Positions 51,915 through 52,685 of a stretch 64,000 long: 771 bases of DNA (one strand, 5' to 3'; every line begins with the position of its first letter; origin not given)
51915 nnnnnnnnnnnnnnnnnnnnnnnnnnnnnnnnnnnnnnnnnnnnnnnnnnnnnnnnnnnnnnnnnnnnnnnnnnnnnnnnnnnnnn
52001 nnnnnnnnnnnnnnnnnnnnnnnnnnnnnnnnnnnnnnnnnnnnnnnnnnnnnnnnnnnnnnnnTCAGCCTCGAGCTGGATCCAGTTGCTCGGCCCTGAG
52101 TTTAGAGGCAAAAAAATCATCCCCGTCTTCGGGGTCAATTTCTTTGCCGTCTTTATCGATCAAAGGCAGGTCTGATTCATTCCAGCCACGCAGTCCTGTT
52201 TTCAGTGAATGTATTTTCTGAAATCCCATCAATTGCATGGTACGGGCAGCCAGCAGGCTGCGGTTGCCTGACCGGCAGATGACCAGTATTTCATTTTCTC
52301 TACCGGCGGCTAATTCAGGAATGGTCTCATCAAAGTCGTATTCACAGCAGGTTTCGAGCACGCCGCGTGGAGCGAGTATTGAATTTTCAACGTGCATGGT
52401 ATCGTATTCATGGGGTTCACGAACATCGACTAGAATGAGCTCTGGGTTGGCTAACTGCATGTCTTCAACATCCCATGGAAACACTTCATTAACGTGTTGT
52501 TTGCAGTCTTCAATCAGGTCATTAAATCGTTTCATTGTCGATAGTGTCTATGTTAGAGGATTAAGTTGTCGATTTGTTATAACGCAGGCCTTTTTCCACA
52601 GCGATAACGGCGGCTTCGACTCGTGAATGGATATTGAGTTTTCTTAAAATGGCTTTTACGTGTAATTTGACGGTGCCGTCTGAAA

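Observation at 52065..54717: GAF-type NarX-like sensor kinase, NarL-type regulator and rhodanese placed immediately upstream and divergent from the dsr operon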

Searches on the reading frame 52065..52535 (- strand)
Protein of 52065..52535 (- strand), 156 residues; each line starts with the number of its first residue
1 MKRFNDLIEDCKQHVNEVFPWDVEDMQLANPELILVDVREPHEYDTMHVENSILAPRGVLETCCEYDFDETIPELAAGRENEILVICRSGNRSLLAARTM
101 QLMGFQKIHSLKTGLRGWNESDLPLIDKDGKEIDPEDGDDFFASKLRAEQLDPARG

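Call 3: search_protein_families(library=pfam, proteins=[window:52065-52535:-], max_evalue=0.01)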
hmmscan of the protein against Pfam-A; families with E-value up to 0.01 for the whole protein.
window:52065-52535:- (156 aa): 1 family
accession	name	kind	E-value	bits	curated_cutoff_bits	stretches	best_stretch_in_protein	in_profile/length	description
PF00581.25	Rhodanese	-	4.2e-15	56.5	22.2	1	28-120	9-101/102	Rhodanese-like domain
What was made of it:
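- On Catalytic single-domain rhodanese (GlpE/PspE-type sulfurtransferase): PF00581 at 56.5 bits (call 3).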

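Call 4: search_protein_families(library=ncbifam, proteins=[window:52065-52535:-], max_evalue=0.01)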
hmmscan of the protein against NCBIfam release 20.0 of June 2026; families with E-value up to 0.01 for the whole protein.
window:52065-52535:- (156 aa): 13 families
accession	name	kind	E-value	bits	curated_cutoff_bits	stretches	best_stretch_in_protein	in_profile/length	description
NF006444.0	PRK08762.1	equivalog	1.1e-17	63.7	449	1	4-127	3-116/387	molybdopterin-synthase adenylyltransferase MoeB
NF045521.1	rhoda_near_glyco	subfamily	1.2e-10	41.4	145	1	17-132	16-122/144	rhodanese homology domain-containing protein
NF005902.0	PRK07878.1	equivalog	3.7e-09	36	647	1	18-120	289-383/392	adenylyltransferase/sulfurtransferase MoeZ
NF005646.0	PRK07411.1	equivalog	6.9e-08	32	633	1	23-121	289-382/390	molybdopterin-synthase adenylyltransferase MoeB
NF001195.0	PRK00162.1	equivalog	1e-07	32.2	102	1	28-124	16-102/108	thiosulfate sulfurtransferase GlpE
NF041203.1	rhodanese_LYCAU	equivalog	2.6e-07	30.4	115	1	26-126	30-124/126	rhodanese-related (seleno)protein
NF001133.1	PRK00142.1-1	equivalog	1.7e-05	24.5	170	1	12-116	102-201/229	oxygen-dependent tRNA uridine(34) hydroxylase TrhO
NF045694.1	seleno_TsoB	exception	2.1e-05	22.8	805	1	27-129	56-160/572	rhodanese/DsbD fusion-like selenoprotein TsoB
TIGR04568.1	arch_SelU_Nterm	equivalog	0.00084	19.2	200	0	79-120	173-214/215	selenouridine synthase SelU-like subunit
NF004111.0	PRK05600.1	equivalog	0.001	18.2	437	1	30-115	284-368/371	ThiF family adenylyltransferase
NF007627.0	PRK10287.1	equivalog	0.004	17.3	102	1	35-110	23-90/104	thiosulfate sulfurtransferase PspE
NF008750.0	PRK11784.1-2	equivalog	0.0082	15.3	241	0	27-53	10-36/346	tRNA 2-selenouridine(34) synthase MnmH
TIGR03865.1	PQQ_CXXCW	subfamily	0.0099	15.8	128.05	0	58-126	93-163/167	PQQ-dependent catabolism-associated CXXCW motif protein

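Call 51: search_solved_structures(query=window:52065-52535:-, max_evalue=0.001, show_alignments=2)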
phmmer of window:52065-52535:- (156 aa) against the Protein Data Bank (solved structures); distinct sequences matched with E-value up to 0.001: 13.
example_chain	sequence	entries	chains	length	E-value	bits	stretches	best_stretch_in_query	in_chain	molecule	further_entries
6mxv_A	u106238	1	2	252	4.6e-19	72.1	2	4-127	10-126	Rhodanese-like family protein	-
1yt8_A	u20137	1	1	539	3.6e-09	40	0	2-120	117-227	thiosulfate sulfurtransferase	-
1qxn_A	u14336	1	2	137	1.1e-08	38.4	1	11-129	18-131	sulfide dehydrogenase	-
2hhg_A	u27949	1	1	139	3.8e-06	30.1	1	31-125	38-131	Hypothetical protein RPA3614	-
3d1p_A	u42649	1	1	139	1.7e-05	28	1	11-109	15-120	Putative thiosulfate sulfurtransferase YOR285W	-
2k0z_A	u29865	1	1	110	2.2e-05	27.7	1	31-107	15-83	Uncharacterized protein hp1203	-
1tq1_A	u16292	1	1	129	5.6e-05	26.3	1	35-124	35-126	senescence-associated family protein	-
6pfz_D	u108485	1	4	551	6.5e-05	26.1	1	27-118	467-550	NADH oxidase (NoxA-3)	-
8w14_A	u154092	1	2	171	7.7e-05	25.9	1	31-118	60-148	Rhodanese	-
2moi_A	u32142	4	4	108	0.00018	24.7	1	19-126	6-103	Inner membrane protein YgaP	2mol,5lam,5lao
5hbl_A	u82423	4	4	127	0.00021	24.5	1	17-125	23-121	Inner membrane protein YgaP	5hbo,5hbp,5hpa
2mrm_A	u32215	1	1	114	0.00029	24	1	18-125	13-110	Membrane protein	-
2fsx_A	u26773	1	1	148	0.00086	22.5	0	17-118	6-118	COG0607: Rhodanese-related sulfurtransferase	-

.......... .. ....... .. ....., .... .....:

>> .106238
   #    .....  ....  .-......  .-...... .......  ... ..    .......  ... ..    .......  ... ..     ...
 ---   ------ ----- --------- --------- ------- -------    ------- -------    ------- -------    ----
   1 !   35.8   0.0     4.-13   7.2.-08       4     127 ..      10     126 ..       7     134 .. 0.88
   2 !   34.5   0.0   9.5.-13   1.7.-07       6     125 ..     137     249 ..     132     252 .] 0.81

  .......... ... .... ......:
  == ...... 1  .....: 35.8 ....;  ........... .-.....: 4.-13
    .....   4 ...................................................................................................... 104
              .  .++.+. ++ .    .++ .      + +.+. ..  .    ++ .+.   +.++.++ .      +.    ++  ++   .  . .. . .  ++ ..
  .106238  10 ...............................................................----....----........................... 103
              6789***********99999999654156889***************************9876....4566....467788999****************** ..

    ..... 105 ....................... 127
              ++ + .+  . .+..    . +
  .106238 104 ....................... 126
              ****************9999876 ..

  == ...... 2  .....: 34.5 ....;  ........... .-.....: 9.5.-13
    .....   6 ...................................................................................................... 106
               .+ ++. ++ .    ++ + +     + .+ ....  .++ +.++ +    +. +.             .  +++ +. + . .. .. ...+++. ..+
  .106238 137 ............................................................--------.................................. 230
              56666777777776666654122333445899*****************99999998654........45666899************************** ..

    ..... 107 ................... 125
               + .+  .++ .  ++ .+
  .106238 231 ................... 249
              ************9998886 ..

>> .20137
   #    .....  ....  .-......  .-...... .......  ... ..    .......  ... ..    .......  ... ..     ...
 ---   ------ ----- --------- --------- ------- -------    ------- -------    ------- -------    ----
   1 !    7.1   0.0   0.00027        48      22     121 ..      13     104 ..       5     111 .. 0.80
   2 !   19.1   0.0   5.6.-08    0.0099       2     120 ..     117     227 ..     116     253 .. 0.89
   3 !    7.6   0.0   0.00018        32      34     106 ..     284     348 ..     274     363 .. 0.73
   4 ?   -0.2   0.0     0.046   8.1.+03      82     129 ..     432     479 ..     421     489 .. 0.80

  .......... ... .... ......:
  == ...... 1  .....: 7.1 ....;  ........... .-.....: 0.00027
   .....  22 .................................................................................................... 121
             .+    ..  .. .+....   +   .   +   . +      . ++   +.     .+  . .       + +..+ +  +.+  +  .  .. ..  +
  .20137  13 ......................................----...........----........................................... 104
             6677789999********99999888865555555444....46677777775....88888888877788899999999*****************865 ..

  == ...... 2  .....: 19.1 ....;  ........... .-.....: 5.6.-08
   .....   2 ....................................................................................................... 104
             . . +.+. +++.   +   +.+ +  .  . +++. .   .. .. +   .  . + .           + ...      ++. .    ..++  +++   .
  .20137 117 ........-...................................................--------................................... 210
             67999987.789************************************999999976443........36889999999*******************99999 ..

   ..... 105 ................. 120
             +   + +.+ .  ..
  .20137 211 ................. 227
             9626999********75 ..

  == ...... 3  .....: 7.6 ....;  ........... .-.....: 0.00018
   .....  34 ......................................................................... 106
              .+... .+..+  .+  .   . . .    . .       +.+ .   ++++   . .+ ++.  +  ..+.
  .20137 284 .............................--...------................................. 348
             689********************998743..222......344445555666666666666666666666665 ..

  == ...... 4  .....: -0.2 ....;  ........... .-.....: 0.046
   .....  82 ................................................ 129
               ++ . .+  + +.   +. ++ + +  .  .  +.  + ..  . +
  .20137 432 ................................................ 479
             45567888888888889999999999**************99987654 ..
